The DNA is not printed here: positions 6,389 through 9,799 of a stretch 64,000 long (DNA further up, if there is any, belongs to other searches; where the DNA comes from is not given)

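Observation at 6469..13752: Self-contained operon: PRiA4_ORF3-domain protein plus two giant orphan paralogs that share only a C-terminal HTH-like module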

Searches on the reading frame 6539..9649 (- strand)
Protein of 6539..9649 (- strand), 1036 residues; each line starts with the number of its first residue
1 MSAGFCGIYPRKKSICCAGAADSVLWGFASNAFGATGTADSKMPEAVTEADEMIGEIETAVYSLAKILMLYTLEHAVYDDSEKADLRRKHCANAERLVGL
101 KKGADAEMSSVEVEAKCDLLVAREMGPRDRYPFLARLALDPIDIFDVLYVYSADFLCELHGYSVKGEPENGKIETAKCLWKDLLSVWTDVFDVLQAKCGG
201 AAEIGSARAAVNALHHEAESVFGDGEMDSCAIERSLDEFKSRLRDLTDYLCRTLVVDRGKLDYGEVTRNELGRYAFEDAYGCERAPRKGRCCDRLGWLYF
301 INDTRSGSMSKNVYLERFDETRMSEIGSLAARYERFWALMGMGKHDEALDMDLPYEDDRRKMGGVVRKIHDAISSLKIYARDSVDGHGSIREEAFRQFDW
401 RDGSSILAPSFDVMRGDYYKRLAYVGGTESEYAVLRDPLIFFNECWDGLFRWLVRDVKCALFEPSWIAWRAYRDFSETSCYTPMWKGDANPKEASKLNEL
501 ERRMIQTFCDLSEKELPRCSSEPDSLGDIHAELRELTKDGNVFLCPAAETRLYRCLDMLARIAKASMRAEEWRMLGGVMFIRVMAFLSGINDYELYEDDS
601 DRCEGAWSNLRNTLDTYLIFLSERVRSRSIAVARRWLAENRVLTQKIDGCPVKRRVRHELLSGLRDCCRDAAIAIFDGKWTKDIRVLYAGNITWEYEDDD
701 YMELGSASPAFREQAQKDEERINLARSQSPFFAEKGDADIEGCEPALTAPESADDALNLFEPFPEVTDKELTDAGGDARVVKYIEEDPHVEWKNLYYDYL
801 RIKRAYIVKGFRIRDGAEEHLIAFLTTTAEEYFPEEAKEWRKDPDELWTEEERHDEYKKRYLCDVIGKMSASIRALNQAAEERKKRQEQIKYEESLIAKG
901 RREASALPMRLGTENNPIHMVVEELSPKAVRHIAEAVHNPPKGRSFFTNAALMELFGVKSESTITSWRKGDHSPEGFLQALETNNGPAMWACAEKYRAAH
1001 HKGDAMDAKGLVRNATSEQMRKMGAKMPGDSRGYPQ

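Call 3: search_protein_families(library=pfam, proteins=[window:6539-9649:-], max_evalue=0.1)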
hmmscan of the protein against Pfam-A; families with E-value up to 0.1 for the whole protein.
window:6539-9649:- (1036 aa): 0 families

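Call 8: search_protein_families(library=padloc, proteins=[window:6539-9649:-], max_evalue=0.1)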
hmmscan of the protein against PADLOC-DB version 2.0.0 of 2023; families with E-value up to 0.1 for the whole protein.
window:6539-9649:- (1036 aa): 0 families

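Call 9: search_protein_families(library=ncbifam, proteins=[window:6539-9649:-], max_evalue=0.1)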
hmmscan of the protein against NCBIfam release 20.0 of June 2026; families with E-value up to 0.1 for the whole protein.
window:6539-9649:- (1036 aa): 0 families

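Call 10: search_protein_families(library=phrogs, proteins=[window:6539-9649:-], max_evalue=0.1)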
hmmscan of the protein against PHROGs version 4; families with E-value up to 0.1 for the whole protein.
window:6539-9649:- (1036 aa): 0 families

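Call 14: find_homologous_proteins(query=window:6539-9649:-)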
Query window:6539-9649:- (1036 aa): 7 proteins with E <= 0.001 among 8000 candidates.
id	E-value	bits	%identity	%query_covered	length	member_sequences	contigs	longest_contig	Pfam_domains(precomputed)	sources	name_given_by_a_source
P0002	0.0e+0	2309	100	96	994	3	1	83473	-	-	-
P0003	5.9e-193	662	37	94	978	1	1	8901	-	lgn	-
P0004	1.2e-192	661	39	89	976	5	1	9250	-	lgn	-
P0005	1.6e-192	660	39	93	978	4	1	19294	-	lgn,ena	-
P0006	1.6e-188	647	39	92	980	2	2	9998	-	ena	-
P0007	3.9e-186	639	38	95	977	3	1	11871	-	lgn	-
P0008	1.9e-184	634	38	95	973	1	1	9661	-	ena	-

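Call 15: find_encoding_contigs(protein=P0005, flank=10000, max_places=4)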
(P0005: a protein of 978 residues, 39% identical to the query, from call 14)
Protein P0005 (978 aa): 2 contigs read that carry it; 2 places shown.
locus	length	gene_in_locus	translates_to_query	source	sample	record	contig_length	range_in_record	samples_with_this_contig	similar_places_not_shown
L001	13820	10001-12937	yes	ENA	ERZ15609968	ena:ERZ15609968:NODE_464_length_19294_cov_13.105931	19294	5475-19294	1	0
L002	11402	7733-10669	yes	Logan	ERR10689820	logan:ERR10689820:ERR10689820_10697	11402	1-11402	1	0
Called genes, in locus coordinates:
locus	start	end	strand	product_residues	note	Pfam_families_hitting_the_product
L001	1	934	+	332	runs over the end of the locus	PF14280:DUF4365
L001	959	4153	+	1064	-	PF04313:HSDR_N, PF04851:ResIII, PF18766:SWI2_SNF2, PF22679:T1R_D3-like, PF11867:T1RH-like_C (weak)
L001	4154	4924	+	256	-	PF01863:YgjP-like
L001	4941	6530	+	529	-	PF00069:Pkinase, PF07714:PK_Tyr_Ser-Thr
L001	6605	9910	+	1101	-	-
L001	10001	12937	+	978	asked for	-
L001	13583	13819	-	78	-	?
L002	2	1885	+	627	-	?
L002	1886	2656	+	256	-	PF01863:YgjP-like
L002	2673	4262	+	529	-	PF00069:Pkinase, PF07714:PK_Tyr_Ser-Thr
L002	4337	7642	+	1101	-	-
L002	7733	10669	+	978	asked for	-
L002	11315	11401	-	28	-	?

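Call 16: find_encoding_contigs(protein=P0007, flank=10000, max_places=4)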
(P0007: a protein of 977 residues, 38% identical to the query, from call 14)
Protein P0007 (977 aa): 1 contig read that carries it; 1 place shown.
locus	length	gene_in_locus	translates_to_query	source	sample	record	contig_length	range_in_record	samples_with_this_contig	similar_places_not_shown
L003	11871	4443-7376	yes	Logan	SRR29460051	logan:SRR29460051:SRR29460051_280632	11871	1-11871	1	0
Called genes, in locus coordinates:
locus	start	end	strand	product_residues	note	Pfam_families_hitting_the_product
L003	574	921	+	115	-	PF13443:HTH_26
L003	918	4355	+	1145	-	-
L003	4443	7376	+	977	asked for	-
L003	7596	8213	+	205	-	-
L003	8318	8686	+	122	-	-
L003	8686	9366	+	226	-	-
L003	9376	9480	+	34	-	-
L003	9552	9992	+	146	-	PF11149:DUF2924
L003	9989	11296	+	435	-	PF00239:Resolvase, PF07508:Recombinase, PF13408:Zn_ribbon_recom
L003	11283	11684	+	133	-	-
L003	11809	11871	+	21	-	?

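Call 21: find_encoding_contigs(protein=P0003, flank=10000, max_places=3)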
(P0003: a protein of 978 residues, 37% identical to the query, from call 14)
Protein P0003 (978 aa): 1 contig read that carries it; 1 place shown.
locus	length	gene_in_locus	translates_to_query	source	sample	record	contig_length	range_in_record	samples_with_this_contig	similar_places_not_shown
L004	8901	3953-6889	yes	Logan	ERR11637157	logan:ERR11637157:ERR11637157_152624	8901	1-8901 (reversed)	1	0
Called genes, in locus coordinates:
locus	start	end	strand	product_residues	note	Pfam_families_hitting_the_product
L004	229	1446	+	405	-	PF12686:DUF3800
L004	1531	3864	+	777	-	-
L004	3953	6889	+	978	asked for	-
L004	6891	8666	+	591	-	-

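Call 22: find_encoding_contigs(protein=P0004, flank=10000, max_places=3)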
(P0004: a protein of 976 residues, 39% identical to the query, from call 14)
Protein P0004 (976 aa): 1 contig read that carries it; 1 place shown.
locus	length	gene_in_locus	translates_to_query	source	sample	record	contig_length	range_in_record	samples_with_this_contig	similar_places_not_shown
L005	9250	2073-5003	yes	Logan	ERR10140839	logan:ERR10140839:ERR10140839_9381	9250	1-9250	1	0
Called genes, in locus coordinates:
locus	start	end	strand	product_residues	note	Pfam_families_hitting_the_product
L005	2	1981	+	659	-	?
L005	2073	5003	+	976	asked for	-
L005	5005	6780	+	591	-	-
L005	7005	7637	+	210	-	-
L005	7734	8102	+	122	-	-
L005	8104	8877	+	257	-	-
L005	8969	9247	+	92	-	PF11149:DUF2924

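Call 23: find_encoding_contigs(protein=P0006, flank=10000, max_places=3)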
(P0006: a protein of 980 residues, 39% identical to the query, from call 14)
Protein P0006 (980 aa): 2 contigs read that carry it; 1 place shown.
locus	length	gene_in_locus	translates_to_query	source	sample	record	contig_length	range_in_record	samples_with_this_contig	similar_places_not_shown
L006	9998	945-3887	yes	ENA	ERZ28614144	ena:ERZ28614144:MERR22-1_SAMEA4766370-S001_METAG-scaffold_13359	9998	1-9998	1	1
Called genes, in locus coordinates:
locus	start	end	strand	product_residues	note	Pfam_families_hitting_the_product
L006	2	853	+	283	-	?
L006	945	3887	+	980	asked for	-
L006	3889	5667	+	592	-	-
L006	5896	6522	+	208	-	-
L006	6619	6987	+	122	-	-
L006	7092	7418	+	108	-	-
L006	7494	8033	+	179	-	PF28549:NDPSase_N (faint), PF00293:NUDIX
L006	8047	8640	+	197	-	PF01863:YgjP-like, PF10263:SprT-like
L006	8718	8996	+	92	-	-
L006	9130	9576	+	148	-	PF01502:PRA-CH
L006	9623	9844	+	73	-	PF04277:OAD_gamma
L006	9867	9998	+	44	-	?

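Call 24: find_encoding_contigs(protein=P0008, flank=10000, max_places=3)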
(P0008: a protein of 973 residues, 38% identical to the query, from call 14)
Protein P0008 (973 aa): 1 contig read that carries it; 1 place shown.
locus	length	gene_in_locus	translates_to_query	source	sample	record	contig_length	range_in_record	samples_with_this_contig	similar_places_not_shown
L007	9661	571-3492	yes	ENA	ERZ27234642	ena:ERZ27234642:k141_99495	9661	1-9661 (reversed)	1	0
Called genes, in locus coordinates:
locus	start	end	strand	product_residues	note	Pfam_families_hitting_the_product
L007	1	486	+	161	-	?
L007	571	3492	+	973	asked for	-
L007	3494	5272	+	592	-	-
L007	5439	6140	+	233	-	PF04542:Sigma70_r2 (weak)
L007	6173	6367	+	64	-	-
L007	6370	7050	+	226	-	-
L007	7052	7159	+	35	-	-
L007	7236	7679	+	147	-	PF11149:DUF2924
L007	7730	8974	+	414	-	PF00239:Resolvase, PF07508:Recombinase, PF13408:Zn_ribbon_recom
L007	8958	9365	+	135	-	-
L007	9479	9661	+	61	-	?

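Call 28: search_protein_families(library=pfam, proteins=[L004:6891-8666:+, L004:1531-3864:+, L003:7596-8213:+, L003:8318-8686:+, L003:8686-9366:+, L003:11283-11684:+, L004:229-1446:+], max_evalue=0.1)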
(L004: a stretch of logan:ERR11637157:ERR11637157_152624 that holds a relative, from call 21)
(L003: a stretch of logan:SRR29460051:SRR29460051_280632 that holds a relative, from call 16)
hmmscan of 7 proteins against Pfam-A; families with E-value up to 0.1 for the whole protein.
L004:6891-8666:+ (591 aa): 0 families

L004:1531-3864:+ (777 aa): 0 families

L003:7596-8213:+ (205 aa): 1 family
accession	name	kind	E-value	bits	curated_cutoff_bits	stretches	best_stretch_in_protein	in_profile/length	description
PF04542.20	Sigma70_r2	-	0.002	18.3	24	1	39-105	4-70/71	Sigma-70 region 2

L003:8318-8686:+ (122 aa): 0 families

L003:8686-9366:+ (226 aa): 12 families
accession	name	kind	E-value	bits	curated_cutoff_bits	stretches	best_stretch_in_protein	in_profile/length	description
PF13384.12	HTH_23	-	0.00011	22.4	24.6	1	173-201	8-36/50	Homeodomain-like domain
PF00196.25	GerE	-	0.00049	20.1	23.5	1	168-199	3-34/57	Bacterial regulatory proteins, luxR family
PF13518.12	HTH_28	-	0.0017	18.8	25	1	173-204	3-33/52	Helix-turn-helix domain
PF02796.21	HTH_7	-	0.0022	18.5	23.8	1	173-201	12-40/45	Helix-turn-helix domain of resolvase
PF13551.12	HTH_29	-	0.0025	18.3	28.1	1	174-201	3-31/64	Winged helix-turn helix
PF07638.17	Sigma70_ECF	-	0.0025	18.2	21.1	1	152-203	121-172/185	ECF sigma factor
PF13412.12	HTH_24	-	0.0063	16.5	21.9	1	186-203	21-38/48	Winged helix-turn-helix DNA-binding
PF13404.12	HTH_AsnC-type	-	0.0068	16.6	27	1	185-203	20-38/42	AsnC-type helix-turn-helix domain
PF08281.18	Sigma70_r4_2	-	0.016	15.2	25.7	1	160-202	3-46/54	Sigma-70, region 4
PF04545.22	Sigma70_r4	-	0.038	13.9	24.1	0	175-208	12-46/50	Sigma-70, region 4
PF13542.12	HTH_Tnp_ISL3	-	0.068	13.1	27.4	0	174-203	19-47/51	Helix-turn-helix domain of transposase family ISL3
PF02954.25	HTH_8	-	0.098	12.8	22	0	185-203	21-39/42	Bacterial regulatory protein, Fis family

L003:11283-11684:+ (133 aa): 4 families
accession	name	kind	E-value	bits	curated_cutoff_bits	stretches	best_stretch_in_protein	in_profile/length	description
PF17762.8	HTH_ParB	-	0.0002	21.9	22.6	1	53-103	8-57/102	ParB HTH domain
PF01381.28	HTH_3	-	0.049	14.1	23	1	68-97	11-41/55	Helix-turn-helix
PF18090.7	SoPB_HTH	-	0.061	13.9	27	1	48-93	1-46/75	Centromere-binding protein HTH domain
PF01047.28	MarR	-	0.073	13.4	24.6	0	67-88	18-39/59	MarR family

L004:229-1446:+ (405 aa): 1 family
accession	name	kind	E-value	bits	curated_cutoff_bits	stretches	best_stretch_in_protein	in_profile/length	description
PF12686.12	DUF3800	-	3.9e-14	54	21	1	9-184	2-148/149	Protein of unknown function (DUF3800)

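Call 30: search_solved_structures(query=window:6539-9523:-, max_evalue=1)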
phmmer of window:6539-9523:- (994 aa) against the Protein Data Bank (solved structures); distinct sequences matched with E-value up to 1: 2.
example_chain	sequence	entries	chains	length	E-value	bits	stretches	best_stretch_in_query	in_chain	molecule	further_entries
3fse_A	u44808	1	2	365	0.43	11.6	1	742-840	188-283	two-domain protein containing DJ-1/ThiJ/PfpI-like and ferritin-like domains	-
6mxu_A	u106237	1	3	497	0.56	11.2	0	190-262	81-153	Hemagglutinin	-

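Call 55: find_related_loci(query=A3, collection=genome_contigs, flank=10000)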
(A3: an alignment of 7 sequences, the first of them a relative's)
Query A3 (994 aa) in genome_contigs; peptide patterns used: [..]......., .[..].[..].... (x = any residue, [..] = any of these).
33 stretches matched a pattern, but none encodes a relative of the query by tblastn (E <= 1e-3).

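Call 69: predict_structure(alignment_id=A3)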
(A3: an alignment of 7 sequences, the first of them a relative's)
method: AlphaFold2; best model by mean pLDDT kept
length: 994 residues; sequences in the alignment: 7
mean_pLDDT: 55.6   pTM: 0.28
mean pLDDT of the five models: 55.6, 53.5, 51.2, 50.0, 49.1
residues with pLDDT >= 90: 6; 70-90: 273; 50-70: 302; < 50: 413
segments of 3 or more residues with pLDDT < 50: 1-5, 31-38, 54-67, 77-103, 124-126, 211-277, 312-320, 340-349, 358-362, 369-397, 413-416, 433-448, 467-482, 495-504, 635-672, 692-721, 858-922, 958-994
pLDDT, mean of each block of 10 residues (from residue 1): 52 79 62 44 56 46 46 49 39 34 63 76 56 82 86 69 87 83 75 83 64 30 25 25 25 23 29 43 63 65 61 43 60 57 41 48 50 36 29 43 60 51 60 43 39 52 50 29 57 46 56 82 68 60 63 76 83 77 71 82 76 78 70 49 33 27 31 63 72 39 37 36 71 84 75 86 77 80 77 59 55 78 79 72 65 53 36 32 39 40 43 40 53 69 58 54 28 37 32 27
secondary structure, 60 per line:
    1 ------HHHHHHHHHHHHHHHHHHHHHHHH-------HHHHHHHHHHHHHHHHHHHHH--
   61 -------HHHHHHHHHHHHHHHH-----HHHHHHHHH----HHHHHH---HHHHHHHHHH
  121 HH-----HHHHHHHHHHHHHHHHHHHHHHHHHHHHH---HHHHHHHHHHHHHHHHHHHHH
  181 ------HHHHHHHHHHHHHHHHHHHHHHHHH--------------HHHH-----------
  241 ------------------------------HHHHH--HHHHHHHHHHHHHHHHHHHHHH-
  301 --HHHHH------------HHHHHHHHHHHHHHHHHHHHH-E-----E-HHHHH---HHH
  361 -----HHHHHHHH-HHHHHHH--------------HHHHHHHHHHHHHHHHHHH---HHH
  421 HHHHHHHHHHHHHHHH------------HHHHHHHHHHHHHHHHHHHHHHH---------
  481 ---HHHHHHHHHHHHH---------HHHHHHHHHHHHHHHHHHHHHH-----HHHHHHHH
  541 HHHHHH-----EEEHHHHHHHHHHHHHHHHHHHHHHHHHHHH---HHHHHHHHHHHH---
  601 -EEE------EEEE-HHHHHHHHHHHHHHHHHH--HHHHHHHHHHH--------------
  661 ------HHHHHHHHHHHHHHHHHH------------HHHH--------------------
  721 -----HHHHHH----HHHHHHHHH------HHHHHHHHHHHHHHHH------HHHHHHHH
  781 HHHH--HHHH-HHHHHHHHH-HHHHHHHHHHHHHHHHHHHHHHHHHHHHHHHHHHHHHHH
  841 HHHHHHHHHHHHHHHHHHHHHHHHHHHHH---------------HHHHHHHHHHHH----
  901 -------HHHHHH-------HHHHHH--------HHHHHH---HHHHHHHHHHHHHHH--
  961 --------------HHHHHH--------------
elements in order (helices of 4 or more, strands of 3 or more residues): H7-30 H38-58 H68-83 H89-97 H102-107 H111-122 H128-156 H160-180 H187-211 H226-229 H271-275 H278-299 H303-307 H320-340 H350-354 H366-373 H375-381 H396-414 H418-436 H449-471 H484-496 H506-527 H533-546 E552-554 H555-582 H586-597 E602-604 E611-614 H616-633 H636-646 H667-684 H697-700 H726-731 H736-744 H751-766 H773-784 H787-790 H792-800 H802-869 H885-896 H908-913 H921-926 H935-940 H944-958 H975-980
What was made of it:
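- Tried and rejected: The B model was too poor to search (pLDDT 55.6; call 69).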

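Call 96: search_solved_structures(query=A3, max_evalue=10)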
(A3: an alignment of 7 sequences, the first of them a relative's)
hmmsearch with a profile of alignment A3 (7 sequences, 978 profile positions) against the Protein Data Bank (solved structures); distinct sequences matched with E-value up to 10: 5.
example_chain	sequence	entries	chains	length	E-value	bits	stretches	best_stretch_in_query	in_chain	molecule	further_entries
8gry_A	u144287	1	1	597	0.41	11.7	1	441-520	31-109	Processed angiotensin-converting enzyme 2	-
2p9m_A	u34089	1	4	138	0.51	11.4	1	291-324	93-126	Hypothetical protein MJ0922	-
2n3z_A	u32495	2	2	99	0.85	10.7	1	845-912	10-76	OR446 | De novo designed protein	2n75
6llq_A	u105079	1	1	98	1.1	10.3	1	845-913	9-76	VAL88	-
7trj_D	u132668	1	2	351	1.3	10.1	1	816-906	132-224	Translation initiation factor eIF-2B subunit beta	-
